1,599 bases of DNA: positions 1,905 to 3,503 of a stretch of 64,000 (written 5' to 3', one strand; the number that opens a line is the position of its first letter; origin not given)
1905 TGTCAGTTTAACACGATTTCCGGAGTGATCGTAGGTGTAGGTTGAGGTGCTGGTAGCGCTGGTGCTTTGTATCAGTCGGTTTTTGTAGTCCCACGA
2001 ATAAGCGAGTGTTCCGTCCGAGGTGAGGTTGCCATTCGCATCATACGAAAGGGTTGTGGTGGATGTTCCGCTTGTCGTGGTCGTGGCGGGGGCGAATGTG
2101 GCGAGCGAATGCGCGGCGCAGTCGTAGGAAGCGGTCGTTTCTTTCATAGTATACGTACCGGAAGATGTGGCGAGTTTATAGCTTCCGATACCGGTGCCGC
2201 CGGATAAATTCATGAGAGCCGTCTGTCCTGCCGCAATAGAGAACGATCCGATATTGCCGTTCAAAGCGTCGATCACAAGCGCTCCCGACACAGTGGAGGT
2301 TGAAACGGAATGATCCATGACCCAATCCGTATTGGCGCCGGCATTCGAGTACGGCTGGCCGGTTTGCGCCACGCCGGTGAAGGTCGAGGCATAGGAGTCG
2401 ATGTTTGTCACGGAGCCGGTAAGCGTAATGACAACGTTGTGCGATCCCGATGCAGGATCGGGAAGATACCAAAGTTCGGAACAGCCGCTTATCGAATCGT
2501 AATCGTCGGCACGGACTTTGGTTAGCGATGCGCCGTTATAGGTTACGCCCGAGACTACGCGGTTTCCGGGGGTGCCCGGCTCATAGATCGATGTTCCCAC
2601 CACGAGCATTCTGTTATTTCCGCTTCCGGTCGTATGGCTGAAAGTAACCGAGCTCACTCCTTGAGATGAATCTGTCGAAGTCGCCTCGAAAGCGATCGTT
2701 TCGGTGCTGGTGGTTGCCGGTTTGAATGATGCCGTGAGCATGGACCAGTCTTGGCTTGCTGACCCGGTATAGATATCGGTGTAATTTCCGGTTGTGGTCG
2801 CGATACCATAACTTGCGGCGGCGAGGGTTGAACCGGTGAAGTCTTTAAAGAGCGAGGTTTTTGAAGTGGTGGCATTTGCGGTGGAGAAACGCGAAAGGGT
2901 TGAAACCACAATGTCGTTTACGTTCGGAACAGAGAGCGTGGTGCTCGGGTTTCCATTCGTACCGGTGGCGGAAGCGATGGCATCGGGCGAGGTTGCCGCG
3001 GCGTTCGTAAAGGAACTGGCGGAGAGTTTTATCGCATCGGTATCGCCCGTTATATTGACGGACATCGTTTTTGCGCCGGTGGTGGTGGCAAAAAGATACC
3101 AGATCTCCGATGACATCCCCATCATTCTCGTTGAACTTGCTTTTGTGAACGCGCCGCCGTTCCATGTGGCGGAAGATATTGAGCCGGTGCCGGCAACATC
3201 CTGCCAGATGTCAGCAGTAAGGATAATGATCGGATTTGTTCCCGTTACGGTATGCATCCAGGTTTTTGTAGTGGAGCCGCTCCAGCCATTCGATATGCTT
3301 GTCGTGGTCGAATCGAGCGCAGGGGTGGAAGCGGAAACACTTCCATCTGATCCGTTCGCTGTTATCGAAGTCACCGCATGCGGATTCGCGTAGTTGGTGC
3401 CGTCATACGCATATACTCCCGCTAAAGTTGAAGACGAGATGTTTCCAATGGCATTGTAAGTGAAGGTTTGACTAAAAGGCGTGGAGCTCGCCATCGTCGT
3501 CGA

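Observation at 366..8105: Origin-adjacent giant RHS (TcB/TcC-like) polymorphic toxin with unusual inserted domains, plus a candidate membrane immunity gene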

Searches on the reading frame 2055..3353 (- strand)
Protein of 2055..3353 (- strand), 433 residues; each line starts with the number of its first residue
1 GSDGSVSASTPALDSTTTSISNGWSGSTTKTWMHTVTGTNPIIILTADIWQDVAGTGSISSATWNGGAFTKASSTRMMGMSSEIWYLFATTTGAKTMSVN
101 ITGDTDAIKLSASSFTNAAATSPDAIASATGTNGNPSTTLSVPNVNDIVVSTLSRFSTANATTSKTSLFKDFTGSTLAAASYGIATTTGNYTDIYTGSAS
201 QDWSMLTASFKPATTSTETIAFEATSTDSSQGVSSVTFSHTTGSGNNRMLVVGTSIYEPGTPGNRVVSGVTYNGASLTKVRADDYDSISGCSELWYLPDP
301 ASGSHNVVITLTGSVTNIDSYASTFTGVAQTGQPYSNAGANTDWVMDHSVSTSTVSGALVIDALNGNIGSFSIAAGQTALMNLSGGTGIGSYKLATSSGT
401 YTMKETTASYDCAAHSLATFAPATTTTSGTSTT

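Call 37: find_homologous_proteins(query=window:2055-3353:-, max_evalue=0.001)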
Query seq(433 aa) (433 aa): 10 proteins with E <= 0.001 among 8000 candidates.
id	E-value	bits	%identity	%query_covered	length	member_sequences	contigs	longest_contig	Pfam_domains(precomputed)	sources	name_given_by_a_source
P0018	9.7e-68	247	64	48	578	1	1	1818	-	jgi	jgi:RHS repeat-associated protein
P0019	1.3e-64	237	66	46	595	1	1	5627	-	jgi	jgi:RHS repeat-associated protein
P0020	2.5e-64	236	65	46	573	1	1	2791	-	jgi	jgi:RHS repeat-associated protein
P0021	4.5e-54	202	63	40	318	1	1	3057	PF25023.2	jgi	jgi:RHS repeat-associated protein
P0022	4.5e-54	202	63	40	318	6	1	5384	PF25023.2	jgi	jgi:RHS repeat-associated protein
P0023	5.4e-42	162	48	47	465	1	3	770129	PF25023.2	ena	-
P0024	4.8e-40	156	49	46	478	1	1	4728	-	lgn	-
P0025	6.1e-40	156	56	36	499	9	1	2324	PF25023.2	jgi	jgi:RHS repeat-associated protein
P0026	8.6e-35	139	64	27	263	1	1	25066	PF05593.20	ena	-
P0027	2.3e-13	68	38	38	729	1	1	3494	-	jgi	jgi:hypothetical protein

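Call 87: find_encoding_contigs(protein=P0023, flank=10000, max_places=2)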
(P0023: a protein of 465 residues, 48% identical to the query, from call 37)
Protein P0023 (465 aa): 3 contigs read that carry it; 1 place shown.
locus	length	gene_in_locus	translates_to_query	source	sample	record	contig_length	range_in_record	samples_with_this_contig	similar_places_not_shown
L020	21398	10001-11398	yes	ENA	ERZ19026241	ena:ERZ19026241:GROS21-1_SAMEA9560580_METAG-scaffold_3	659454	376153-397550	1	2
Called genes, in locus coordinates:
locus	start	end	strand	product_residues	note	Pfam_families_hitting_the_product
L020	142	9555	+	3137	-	PF03534:SpvB, PF01839:FG-GAP (faint), PF16743:PliI (faint), PF13517:FG-GAP_3, PF05593:RHS_repeat (weak), PF21722:Gly_rich_2, PF05593:RHS_repeat (weak), PF25788:Ig_Rha78A_N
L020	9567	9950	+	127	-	-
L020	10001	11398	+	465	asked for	PF25023:TEN_YD-shell (faint)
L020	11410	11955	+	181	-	-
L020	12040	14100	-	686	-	PF00270:DEAD, PF04851:ResIII (weak), PF00271:Helicase_C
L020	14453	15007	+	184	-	PF00156:Pribosyltran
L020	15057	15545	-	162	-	PF00293:NUDIX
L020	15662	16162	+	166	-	PF01467:CTP_transf_like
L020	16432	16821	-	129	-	-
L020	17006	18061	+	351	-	-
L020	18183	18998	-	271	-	PF02163:Peptidase_M50 (weak)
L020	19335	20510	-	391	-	-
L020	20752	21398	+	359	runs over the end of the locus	PF18895:T4SS_pilin (weak)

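Call 89: search_protein_families(library=pfam, proteins=[L020:142-9555:+, L020:9567-9950:+, L020:11410-11955:+], max_evalue=0.01)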
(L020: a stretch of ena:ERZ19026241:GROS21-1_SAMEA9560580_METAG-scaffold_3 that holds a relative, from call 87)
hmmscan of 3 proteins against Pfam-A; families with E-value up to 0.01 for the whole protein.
L020:142-9555:+ (3137 aa): 7 families
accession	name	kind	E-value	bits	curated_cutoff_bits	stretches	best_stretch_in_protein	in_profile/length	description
PF05593.20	RHS_repeat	-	1.2e-26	93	22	6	1515-1554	1-37/38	RHS Repeat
PF21722.4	Gly_rich_2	-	5.3e-20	72.8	24.3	1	1146-1385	15-225/226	Glycine-rich domain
PF13517.12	FG-GAP_3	-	9.2e-16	58.6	26.9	3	525-586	1-60/61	FG-GAP-like repeat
PF03534.18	SpvB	-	4.1e-14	52.9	22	1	139-300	2-183/287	Salmonella virulence plasmid 65kDa B protein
PF25788.1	Ig_Rha78A_N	-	9.4e-12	45.6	27.4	1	2284-2390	2-97/105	Rha78A-like, N-terminal immunoglobulin domain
PF01839.29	FG-GAP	-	8.2e-09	35.6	22.1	0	524-552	8-35/37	FG-GAP repeat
PF16743.10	PliI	-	2.7e-06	27.5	27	0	680-716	53-89/123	Periplasmic lysozyme inhibitor of I-type lysozyme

L020:9567-9950:+ (127 aa): 0 families

L020:11410-11955:+ (181 aa): 2 families
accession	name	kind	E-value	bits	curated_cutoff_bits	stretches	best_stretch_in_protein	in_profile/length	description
PF11932.13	DUF3450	-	0.0056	16.5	32.6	1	14-102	18-104/241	Protein of unknown function (DUF3450)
PF07638.17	Sigma70_ECF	-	0.0071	16.7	21.1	1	45-105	71-131/185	ECF sigma factor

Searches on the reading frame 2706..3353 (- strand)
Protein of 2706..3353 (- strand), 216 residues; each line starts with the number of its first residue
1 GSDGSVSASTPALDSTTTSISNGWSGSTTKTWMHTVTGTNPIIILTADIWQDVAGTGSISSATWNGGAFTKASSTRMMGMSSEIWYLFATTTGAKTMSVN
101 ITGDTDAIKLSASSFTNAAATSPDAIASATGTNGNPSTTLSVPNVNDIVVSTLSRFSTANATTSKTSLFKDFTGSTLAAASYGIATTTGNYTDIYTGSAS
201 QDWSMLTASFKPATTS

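Call 14: search_protein_families(library=pfam, proteins=[window:2706-3353:-], max_evalue=10)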
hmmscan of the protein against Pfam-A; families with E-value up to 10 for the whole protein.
seq(216 aa): 0 families

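Call 43: search_solved_structures(query=A2, max_evalue=10)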
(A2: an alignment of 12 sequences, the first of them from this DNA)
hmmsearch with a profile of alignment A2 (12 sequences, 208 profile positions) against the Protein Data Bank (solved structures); distinct sequences matched with E-value up to 10: 0.

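Call 54: predict_structure(alignment_id=A2)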
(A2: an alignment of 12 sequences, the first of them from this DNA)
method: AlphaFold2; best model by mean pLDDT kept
length: 206 residues; sequences in the alignment: 12
mean_pLDDT: 92.4   pTM: 0.91
mean pLDDT of the five models: 92.4, 90.4, 90.3, 88.7, 87.6
residues with pLDDT >= 90: 161; 70-90: 41; 50-70: 3; < 50: 1
segments of 3 or more residues with pLDDT < 50: none
pLDDT, mean of each block of 10 residues (from residue 1): 90 85 95 96 83 97 95 97 97 92 94 92 94 95 91 94 90 96 89 96 73
secondary structure, 60 per line:
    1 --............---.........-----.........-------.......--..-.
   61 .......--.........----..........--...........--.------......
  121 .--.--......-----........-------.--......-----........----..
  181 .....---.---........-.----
elements in order: E3-14 E18-26 E32-40 E48-54 E60-67 E70-78 E83-92 E95-105 E115-121 E127-132 E138-145 E156-161 E167-174 E179-185 E193-200
